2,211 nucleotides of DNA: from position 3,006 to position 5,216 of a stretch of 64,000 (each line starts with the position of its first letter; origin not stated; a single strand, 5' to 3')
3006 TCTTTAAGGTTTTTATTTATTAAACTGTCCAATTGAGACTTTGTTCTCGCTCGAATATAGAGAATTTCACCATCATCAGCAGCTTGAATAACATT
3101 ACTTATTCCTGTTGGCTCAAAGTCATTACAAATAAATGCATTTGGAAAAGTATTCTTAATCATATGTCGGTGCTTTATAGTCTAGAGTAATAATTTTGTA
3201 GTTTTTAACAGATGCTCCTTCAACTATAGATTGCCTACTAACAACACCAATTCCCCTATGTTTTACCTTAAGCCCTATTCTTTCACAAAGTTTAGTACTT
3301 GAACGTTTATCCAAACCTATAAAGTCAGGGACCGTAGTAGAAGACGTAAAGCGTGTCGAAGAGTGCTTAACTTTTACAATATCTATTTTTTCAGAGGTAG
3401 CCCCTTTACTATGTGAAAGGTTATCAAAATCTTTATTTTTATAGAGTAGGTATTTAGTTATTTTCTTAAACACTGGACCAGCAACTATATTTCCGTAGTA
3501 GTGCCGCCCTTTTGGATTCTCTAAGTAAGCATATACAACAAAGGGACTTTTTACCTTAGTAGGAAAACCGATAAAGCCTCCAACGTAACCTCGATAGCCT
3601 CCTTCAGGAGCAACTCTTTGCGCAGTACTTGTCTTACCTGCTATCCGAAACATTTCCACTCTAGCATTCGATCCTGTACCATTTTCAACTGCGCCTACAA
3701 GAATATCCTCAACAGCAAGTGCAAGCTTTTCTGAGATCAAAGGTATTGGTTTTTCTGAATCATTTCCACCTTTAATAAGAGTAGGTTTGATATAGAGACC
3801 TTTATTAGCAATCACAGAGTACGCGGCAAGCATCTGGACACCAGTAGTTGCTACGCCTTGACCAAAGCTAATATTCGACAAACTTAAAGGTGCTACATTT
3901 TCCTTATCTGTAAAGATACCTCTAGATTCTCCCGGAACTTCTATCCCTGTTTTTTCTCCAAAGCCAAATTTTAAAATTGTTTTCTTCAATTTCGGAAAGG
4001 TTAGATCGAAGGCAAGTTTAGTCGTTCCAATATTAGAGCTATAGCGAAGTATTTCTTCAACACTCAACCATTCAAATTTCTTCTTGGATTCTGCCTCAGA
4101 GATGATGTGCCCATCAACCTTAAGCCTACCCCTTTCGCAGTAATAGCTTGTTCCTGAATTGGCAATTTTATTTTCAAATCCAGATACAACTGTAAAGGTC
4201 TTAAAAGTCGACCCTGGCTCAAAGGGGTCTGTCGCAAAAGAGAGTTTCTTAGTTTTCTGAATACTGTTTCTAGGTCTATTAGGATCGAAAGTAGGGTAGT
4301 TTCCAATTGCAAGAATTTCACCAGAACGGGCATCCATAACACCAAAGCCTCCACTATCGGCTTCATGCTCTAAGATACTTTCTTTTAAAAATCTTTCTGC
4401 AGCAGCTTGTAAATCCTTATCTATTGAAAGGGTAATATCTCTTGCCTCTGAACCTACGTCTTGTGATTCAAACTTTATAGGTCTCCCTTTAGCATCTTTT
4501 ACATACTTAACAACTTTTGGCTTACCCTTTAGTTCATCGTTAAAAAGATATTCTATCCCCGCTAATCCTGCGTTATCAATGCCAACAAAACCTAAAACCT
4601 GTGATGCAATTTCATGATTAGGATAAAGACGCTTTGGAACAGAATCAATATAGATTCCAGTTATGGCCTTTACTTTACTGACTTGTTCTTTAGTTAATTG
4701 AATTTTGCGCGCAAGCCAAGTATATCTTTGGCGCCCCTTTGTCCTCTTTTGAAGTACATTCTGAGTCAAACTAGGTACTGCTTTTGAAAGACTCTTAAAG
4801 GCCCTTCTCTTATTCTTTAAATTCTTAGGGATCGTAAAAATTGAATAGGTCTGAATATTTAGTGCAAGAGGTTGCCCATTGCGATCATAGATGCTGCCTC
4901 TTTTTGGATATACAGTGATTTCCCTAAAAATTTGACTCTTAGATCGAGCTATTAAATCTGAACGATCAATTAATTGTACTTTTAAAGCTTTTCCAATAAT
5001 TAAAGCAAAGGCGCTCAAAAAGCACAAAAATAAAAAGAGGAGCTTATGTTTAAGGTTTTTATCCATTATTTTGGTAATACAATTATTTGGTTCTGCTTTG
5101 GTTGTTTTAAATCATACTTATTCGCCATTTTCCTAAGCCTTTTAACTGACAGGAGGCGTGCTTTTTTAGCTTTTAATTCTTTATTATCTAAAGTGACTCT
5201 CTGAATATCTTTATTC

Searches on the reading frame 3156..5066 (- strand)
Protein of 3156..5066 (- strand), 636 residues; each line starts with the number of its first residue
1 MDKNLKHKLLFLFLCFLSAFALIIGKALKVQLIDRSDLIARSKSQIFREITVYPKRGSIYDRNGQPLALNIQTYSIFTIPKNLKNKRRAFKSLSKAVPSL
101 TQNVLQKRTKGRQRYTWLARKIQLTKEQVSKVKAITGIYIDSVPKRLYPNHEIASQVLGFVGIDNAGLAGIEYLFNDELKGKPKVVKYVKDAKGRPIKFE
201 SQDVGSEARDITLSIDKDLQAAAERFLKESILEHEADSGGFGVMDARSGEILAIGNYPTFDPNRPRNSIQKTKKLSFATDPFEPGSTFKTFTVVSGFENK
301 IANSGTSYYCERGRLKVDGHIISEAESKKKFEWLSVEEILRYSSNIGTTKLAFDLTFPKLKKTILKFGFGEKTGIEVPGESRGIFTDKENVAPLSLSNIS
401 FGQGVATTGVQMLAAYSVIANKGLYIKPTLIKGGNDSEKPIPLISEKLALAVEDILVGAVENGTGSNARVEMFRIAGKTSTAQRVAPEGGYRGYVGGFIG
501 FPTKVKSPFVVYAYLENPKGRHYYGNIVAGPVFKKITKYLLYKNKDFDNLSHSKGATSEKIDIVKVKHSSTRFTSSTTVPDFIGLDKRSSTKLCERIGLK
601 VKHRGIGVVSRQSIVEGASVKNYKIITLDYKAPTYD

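Call 50: search_protein_families(library=ncbifam, proteins=[window:3156-5066:-], max_evalue=1e-10)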
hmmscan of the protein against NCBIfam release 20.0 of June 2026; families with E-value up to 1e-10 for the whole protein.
window:3156-5066:- (636 aa): 14 families
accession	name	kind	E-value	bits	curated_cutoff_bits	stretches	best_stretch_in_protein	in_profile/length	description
TIGR02214.1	spoVD_pbp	equivalog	2.4e-107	359.8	688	1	10-628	3-632/636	stage V sporulation protein D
TIGR03423.1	pbp2_mrdA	equivalog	9.9e-76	255.5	455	1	8-540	2-590/593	penicillin-binding protein 2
NF053573.1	PBP2_PenA_Neis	exception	1.9e-74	251.2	1105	1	8-537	27-557/572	peptidoglycan D,D-transpeptidase PBP2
NF011685.0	PRK15105.1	subfamily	5.2e-72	243.2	737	1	10-551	25-569/588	peptidoglycan glycosyltransferase FtsI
NF038271.1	strep_PBP2X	exception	1.9e-57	195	1050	2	130-438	167-487/750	penicillin-binding protein PBP2X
NF051842.1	PBP4_5_Efaec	equivalog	1.2e-34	119.7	700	1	53-522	162-652/668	penicillin-binding protein PBP4(5)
NF008061.0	PRK10795.1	equivalog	2.2e-34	119.1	962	2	165-479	205-527/634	peptidoglycan DD-transpeptidase MrdA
NF038278.1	strep_PBP2B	exception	7.5e-26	90.8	975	1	159-436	255-550/678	penicillin-binding protein PBP2B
TIGR02074.1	PBP_1a_fam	subfamily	2.1e-21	76.3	508.75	1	184-540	200-532/535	PBP1A family penicillin-binding protein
NF033378.1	MECD_PBP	exception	7.3e-20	70.8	1450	1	54-502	151-630/678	PBP2a family beta-lactam-resistant peptidoglycan transpeptidase MecD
NF000237.1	MECA_PBP2A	equivalog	4.4e-16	58.3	750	1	51-501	146-620/668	PBP2a family beta-lactam-resistant peptidoglycan transpeptidase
NF000409.1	MECA_pure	exception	1.1e-13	50.6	1490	1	51-502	146-621/668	PBP2a family beta-lactam-resistant peptidoglycan transpeptidase MecA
NF000406.1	MECB_PBP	exception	1.1e-13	50.5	1450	1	51-502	145-627/674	PBP2a family beta-lactam-resistant peptidoglycan transpeptidase MecB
NF000407.1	MECC_PBP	exception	5.9e-12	44.6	1500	0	50-502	142-618/665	PBP2a family beta-lactam-resistant peptidoglycan transpeptidase MecC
